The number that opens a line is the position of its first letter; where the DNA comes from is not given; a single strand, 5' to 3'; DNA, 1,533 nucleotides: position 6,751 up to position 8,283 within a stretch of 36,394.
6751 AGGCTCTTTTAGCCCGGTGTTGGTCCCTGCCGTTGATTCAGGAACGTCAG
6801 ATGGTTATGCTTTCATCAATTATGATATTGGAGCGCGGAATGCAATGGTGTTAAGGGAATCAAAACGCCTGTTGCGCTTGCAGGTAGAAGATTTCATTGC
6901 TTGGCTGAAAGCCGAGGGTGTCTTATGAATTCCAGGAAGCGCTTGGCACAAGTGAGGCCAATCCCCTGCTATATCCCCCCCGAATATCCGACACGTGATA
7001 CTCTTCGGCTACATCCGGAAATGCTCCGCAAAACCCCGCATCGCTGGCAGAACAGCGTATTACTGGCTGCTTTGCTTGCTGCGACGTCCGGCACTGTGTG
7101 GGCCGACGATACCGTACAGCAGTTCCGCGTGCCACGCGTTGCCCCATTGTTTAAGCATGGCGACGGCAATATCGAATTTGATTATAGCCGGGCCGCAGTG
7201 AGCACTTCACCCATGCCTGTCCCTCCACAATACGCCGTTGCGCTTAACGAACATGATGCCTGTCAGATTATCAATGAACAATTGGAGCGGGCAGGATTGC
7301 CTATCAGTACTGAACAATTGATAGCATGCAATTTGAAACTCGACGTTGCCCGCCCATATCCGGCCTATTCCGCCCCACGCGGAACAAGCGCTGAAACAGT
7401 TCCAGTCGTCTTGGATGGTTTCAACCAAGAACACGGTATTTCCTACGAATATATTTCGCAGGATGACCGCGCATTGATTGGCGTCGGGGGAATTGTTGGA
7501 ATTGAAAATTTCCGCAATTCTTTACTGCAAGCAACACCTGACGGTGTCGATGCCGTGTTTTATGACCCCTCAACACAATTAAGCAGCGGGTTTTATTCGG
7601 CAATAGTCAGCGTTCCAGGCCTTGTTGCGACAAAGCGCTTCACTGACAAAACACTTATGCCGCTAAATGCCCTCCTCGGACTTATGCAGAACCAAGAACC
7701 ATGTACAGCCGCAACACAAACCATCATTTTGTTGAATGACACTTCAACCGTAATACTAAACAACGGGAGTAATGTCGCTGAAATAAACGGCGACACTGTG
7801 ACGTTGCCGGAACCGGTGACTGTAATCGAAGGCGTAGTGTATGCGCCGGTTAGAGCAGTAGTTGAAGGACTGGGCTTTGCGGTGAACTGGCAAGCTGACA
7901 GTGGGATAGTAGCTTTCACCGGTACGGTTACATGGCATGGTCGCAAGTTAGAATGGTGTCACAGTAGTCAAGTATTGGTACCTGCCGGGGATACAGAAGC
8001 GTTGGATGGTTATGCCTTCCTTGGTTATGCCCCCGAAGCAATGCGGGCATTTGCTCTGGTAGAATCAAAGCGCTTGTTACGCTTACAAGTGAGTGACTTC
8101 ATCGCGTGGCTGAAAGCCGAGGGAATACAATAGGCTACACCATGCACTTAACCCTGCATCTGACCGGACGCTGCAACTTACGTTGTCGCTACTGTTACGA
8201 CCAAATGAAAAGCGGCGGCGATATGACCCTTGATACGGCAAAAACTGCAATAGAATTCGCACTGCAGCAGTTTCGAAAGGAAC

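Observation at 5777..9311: Radical SAM/SPASM enzyme with two tandem large exported paralogues: candidate protein-modification system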

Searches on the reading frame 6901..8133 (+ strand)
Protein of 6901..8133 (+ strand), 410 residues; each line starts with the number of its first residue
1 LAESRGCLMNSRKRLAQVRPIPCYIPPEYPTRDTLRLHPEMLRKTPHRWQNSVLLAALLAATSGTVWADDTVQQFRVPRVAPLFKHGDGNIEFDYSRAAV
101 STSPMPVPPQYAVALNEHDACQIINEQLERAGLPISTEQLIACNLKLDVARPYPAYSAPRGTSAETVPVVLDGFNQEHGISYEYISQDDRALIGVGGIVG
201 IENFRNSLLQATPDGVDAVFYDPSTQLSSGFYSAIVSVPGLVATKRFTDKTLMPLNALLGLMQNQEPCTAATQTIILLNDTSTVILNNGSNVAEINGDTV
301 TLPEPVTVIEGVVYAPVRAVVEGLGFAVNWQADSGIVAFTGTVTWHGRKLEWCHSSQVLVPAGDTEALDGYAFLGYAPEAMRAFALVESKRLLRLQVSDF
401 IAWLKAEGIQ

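Call 3: search_protein_families(library=pfam, proteins=[window:6901-8133:+], max_evalue=0.01)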
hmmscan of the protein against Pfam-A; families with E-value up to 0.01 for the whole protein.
window:6901-8133:+ (410 aa): 1 family
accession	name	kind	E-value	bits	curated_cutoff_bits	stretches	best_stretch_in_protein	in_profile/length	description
PF07833.16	Cu_amine_oxidN1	-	2.4e-13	50.4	24.2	1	248-337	17-106/108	Copper amine oxidase N-terminal domain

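Call 5: search_protein_families(library=ncbifam, proteins=[window:6901-8133:+], max_evalue=0.01)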
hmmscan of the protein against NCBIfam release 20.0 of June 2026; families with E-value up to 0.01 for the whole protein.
window:6901-8133:+ (410 aa): 0 families

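Call 23: find_homologous_proteins(query=window:6925-8133:+)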
Query window:6925-8133:+ (402 aa): 11 proteins with E <= 0.001 among 8000 candidates.
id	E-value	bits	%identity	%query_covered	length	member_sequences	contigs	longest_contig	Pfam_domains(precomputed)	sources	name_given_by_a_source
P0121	6.7e-268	906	99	100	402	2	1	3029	PF07833.17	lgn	-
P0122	1.2e-93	332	48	98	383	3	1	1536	PF07833.17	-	-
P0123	2.7e-30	124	30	98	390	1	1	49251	PF07833.17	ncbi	ncbi:MAG: copper amine oxidase N-terminal domain-containing protein [Armatimonadota bacterium]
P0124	1.6e-19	88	31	53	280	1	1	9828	-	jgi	-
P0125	4.0e-19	87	34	51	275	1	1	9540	-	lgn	-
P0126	9.5e-17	79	34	51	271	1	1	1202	-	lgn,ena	-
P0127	8.5e-16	76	31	53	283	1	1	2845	-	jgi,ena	-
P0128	7.1e-15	73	29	54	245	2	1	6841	-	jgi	jgi:hypothetical protein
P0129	6.8e-12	63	30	56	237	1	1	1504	-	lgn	-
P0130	1.1e-8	53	27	53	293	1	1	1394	-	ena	-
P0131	6.0e-7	47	26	53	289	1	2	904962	-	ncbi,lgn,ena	-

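Call 43: predict_structure(alignment_id=A3)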
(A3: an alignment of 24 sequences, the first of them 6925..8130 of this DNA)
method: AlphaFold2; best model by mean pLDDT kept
length: 402 residues; sequences in the alignment: 24
mean_pLDDT: 74.0   pTM: 0.64
mean pLDDT of the five models: 74.0, 71.2, 70.7, 70.6, 67.5
residues with pLDDT >= 90: 117; 70-90: 122; 50-70: 105; < 50: 58
segments of 3 or more residues with pLDDT < 50: 1-3, 55-67, 83-95, 222-232, 253-256, 344-348, 356-360
pLDDT, mean of each block of 10 residues (from residue 1): 51 56 70 68 68 50 52 86 43 47 77 96 94 87 60 79 94 93 77 92 92 76 42 59 82 55 79 86 95 94 87 91 77 73 52 53 60 77 91 93 83
secondary structure, 60 per line:
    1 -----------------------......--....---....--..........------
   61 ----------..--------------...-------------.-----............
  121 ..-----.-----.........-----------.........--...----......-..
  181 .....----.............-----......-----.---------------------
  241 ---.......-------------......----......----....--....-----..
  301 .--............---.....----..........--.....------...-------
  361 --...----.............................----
elements in order: H24-29 H32-35 H39-42 H45-54 H109-122 E134-142 E154-162 E165-167 E172-177 H179-185 H190-202 E208-213 E244-246 H247-250 E264-269 E274-279 E284-287 E290-293 E299-301 E304-308 H309-315 E319-323 E328-337 E340-344 E351-353 E363-365 H370-398

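Call 45: search_protein_representatives(alignment_id=A3)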
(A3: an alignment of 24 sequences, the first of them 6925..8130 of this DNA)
Query: 24 sequences, 271 profile positions. Proteins with E-value up to 0.001 (for the whole library): 2021; up to 1e-10: 1560; up to 1e-30: 986. The best 150 are listed.
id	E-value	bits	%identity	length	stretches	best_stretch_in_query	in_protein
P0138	1.1e-87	310.6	-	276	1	1-271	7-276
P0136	2.3e-85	303.0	-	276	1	1-270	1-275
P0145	2.6e-85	302.8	-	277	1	1-271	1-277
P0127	8.9e-85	301.1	-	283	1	1-271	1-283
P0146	1.1e-82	294.2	-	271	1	1-271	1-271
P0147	4.9e-82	292.1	-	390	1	1-271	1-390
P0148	5.8e-82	291.8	-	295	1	1-271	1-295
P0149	1.1e-81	290.9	-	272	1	1-270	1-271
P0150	1.3e-81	290.7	-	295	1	1-271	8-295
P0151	1.5e-81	290.5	-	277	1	1-271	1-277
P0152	1.5e-81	290.5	-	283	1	1-271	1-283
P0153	1.7e-81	290.3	-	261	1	1-271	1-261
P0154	3.7e-81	289.2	-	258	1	1-271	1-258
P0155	8.8e-81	287.9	-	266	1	1-271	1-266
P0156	1.3e-80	287.4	-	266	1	1-271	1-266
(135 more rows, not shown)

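Call 47: fold_search(model_id=the predicted structure, library=pdb)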
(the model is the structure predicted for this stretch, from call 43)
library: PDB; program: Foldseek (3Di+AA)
matches with E <= 10: 216; with E <= 0.001: 0
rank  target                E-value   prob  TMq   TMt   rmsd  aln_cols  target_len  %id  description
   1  1spu_B                6.8e-02  0.99  0.13  0.08   3.1        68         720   22  STRUCTURE OF OXIDOREDUCTASE (released 1997-03-12)
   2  6grr_B                1.5e-01  0.96  0.15  0.09   7.3        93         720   19  Crystal structure of Escherichia coli amine oxidase mutant I342F/E573Q (released 2018-09-05)
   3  1oac_B                2.0e-01  0.98  0.15  0.09   3.1        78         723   20  CRYSTAL STRUCTURE OF A QUINOENZYME: COPPER AMINE OXIDASE OF ESCHERICHIA COLI AT 2 ANGSTROEMS RESOLUTION (released 1996-04-03)
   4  6ezz_B                2.0e-01  0.97  0.13  0.08   3.1        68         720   22  Crystal structure of Escherichia coli amine oxidase mutant E573Q (released 2018-08-29)
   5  1qak_A                2.1e-01  0.84  0.11  0.06   8.5        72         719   14  THE ACTIVE SITE BASE CONTROLS COFACTOR REACTIVITY IN ESCHERICHIA COLI AMINE OXIDASE : X-RAY CRYSTALLOGRAPHIC STUDIES W (released 1999-08-24)
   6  1qal_B                2.5e-01  0.72  0.10  0.06   8.7        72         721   12  THE ACTIVE SITE BASE CONTROLS COFACTOR REACTIVITY IN ESCHERICHIA COLI AMINE OXIDASE : X-RAY CRYSTALLOGRAPHIC STUDIES W (released 1999-08-24)
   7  1oac_A                3.0e-01  0.96  0.14  0.08   2.9        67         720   22  CRYSTAL STRUCTURE OF A QUINOENZYME: COPPER AMINE OXIDASE OF ESCHERICHIA COLI AT 2 ANGSTROEMS RESOLUTION (released 1996-04-03)
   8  1qak_B                3.0e-01  0.93  0.09  0.05   1.7        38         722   21  THE ACTIVE SITE BASE CONTROLS COFACTOR REACTIVITY IN ESCHERICHIA COLI AMINE OXIDASE : X-RAY CRYSTALLOGRAPHIC STUDIES W (released 1999-08-24)
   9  1spu_A                3.2e-01  0.92  0.15  0.09   3.4        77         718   18  STRUCTURE OF OXIDOREDUCTASE (released 1997-03-12)
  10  1qal_A                3.2e-01  0.60  0.11  0.06   8.8        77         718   12  THE ACTIVE SITE BASE CONTROLS COFACTOR REACTIVITY IN ESCHERICHIA COLI AMINE OXIDASE : X-RAY CRYSTALLOGRAPHIC STUDIES W (released 1999-08-24)
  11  1dyu_A                3.4e-01  0.69  0.08  0.05   7.3        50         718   14  The active site base controls cofactor reactivity in Escherichia coli amine oxidase: X-ray crystallographic studies wi (released 2000-02-29)
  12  6grr_A                4.2e-01  0.63  0.08  0.05   7.3        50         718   14  Crystal structure of Escherichia coli amine oxidase mutant I342F/E573Q (released 2018-09-05)
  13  1qaf_A                5.0e-01  0.60  0.08  0.05   7.3        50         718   14  THE ACTIVE SITE BASE CONTROLS COFACTOR REACTIVITY IN ESCHERICHIA COLI AMINE OXIDASE : X-RAY CRYSTALLOGRAPHIC STUDIES W (released 1999-08-23)
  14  6ezz_A                5.3e-01  0.95  0.10  0.06   1.5        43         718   26  Crystal structure of Escherichia coli amine oxidase mutant E573Q (released 2018-08-29)
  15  9iwq                  5.3e-01  0.04  0.08  0.09  15.3       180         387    9  Salmonella enterica serovar Typhimurium FliC(G426A)delta(204-292) forming the L-type straight filament (released 2024-08-07)
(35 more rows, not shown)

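Call 58: predict_structure(alignment_id=A4)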
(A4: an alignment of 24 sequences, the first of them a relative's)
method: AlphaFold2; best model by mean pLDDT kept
length: 245 residues; sequences in the alignment: 24
mean_pLDDT: 81.6   pTM: 0.69
mean pLDDT of the five models: 81.6, 81.3, 79.5, 79.4, 78.4
residues with pLDDT >= 90: 105; 70-90: 81; 50-70: 51; < 50: 8
segments of 3 or more residues with pLDDT < 50: 209-213
pLDDT, mean of each block of 10 residues (from residue 1): 68 69 77 82 78 55 84 84 70 95 98 90 73 82 96 95 78 81 94 94 69 53 91 97 92
secondary structure, 60 per line:
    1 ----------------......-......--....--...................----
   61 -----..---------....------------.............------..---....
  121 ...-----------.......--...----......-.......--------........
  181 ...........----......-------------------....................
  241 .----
elements in order: H17-22 H24-29 H32-35 H38-56 E77-80 H93-105 E117-123 E135-141 E144-146 E151-156 H158-164 E173-176 H177-191 E196-201 H221-241

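Call 61: fold_search(model_id=the predicted structure, library=pdb)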
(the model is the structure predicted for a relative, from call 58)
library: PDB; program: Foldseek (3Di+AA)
matches with E <= 10: 155; with E <= 0.001: 0
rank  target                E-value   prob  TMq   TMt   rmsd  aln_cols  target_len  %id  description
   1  7r1f_A                2.2e-01  0.08  0.14  0.06  19.6       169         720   11  Early transcription elongation state of influenza B polymerase backtracked due to double incoproation of nucleotide an (released 2022-12-28)
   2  1y1o_A                6.5e-01  0.09  0.12  0.17  11.0        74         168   15  X-ray crystal Structure of Penicillin-binding protein-related factor A from Bacillus stearothermophilus (released 2004-12-07)
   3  5wei                  6.9e-01  0.06  0.17  0.21  17.5       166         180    7  Crystal structure of the influenza virus PA endonuclease (E119D mutant) in complex with inhibitor 7a (SRI-29770) (released 2017-12-27)
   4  4oky                  7.4e-01  0.13  0.21  0.19   9.3       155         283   12  Crystal structure of PvuRts1I, a 5-hydroxymethylcytosine DNA restriction endonuclease (released 2014-09-10)
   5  4par_C                9.0e-01  0.13  0.26  0.21  10.1       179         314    8  The 5-Hydroxymethylcytosine-Specific Restriction Enzyme AbaSI in a Complex with Product-like DNA (released 2014-06-25)
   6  7lw6                  9.0e-01  0.07  0.16  0.20  17.7       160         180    8  The crystal structure of the 2009/H1N1/California PA endonuclease I38T mutant in complex with Raltegravir (released 2021-05-26)
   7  9bas_A                9.5e-01  0.09  0.16  0.09   8.6        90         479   14  Structure of S1_15A, a lambda-carrageenan specific sulfatase, in complex with galactose-6-sulfate (released 2025-08-27)
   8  5fdk_D                9.5e-01  0.06  0.12  0.15  11.2        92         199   12  Crystal structure of RecU(D88N) in complex with palindromic DNA duplex (released 2016-12-07)
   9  9g6k_Lw               9.5e-01  0.03  0.12  0.15  15.3        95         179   20  LSU structure derived from the LSU sample of the mitoribosome from T. gondii. (released 2024-12-11)
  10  6qpg_G                1.1e+00  0.05  0.14  0.06  18.0       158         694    8  Influenza A virus Polymerase Heterotrimer A/nt/60/1968(H3N2) in complex with Nanobody NB8205 (released 2019-09-04)
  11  9i05_Aj               1.1e+00  0.03  0.12  0.15  15.3        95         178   20  Cryo-EM structure of the large subunit of the mitochondrial ribosome from Toxoplasma gondii (released 2025-06-11)
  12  3ebj_C                1.2e+00  0.06  0.15  0.19  17.8       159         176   10  Crystal structure of an avian influenza virus protein (released 2009-02-10)
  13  7ozc                  1.2e+00  0.09  0.17  0.10   7.9        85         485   10  Sulfated host glycan recognition by carbohydrate sulfatases of the human gut microbiota (BT3109_S1_15) (released 2022-06-29)
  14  3uws_C                1.2e+00  0.03  0.09  0.16  15.2       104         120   18  Crystal structure of a clostripain (PARMER_00083) from Parabacteroides merdae ATCC 43184 at 1.70 A resolution (released 2012-06-13)
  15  3dpc_A                1.3e+00  0.09  0.16  0.10   5.7        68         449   20  Structure of E.coli Alkaline Phosphatase Mutant in Complex with a Phosphorylated Peptide (released 2009-06-16)
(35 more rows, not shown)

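Call 63: find_related_loci(query=A4, collection=metagenome_contigs, flank=5000)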
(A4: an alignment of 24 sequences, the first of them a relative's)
Query A4 (245 aa) in metagenome_contigs; peptide patterns used: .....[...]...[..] (x = any residue, [..] = any of these).
444 stretches matched a pattern; 253 encode a relative of the query (tblastn E <= 1e-3); the best 80 are kept; 78 distinct loci.
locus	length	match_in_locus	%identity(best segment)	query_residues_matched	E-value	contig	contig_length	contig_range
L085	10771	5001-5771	49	1-245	2e-67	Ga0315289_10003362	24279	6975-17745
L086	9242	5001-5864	47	1-245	3e-66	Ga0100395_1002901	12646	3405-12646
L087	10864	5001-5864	47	1-245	3e-66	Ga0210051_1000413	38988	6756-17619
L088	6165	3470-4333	47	1-245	3e-66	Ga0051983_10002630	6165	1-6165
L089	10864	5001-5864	47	1-245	3e-66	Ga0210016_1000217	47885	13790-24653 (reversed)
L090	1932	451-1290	44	1-245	3e-64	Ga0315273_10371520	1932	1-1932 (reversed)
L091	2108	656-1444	44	1-245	2e-63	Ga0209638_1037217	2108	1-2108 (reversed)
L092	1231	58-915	48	1-245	2e-65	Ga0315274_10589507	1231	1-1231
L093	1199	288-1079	45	1-245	3e-64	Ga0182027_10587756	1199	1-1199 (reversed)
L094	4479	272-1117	44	5-245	4e-60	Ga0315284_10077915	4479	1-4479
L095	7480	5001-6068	42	1-245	1e-58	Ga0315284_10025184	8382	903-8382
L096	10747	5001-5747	42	1-245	4e-57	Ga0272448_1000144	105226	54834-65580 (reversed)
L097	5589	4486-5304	40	1-245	6e-57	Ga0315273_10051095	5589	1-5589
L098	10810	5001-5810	42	1-245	4e-57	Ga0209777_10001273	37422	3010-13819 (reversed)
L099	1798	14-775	42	1-245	3e-56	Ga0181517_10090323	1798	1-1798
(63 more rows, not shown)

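Call 73: search_protein_families(library=padloc, proteins=[window:6925-8133:+], max_evalue=0.001)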
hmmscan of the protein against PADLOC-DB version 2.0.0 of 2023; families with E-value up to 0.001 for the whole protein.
window:6925-8133:+ (402 aa): 0 families
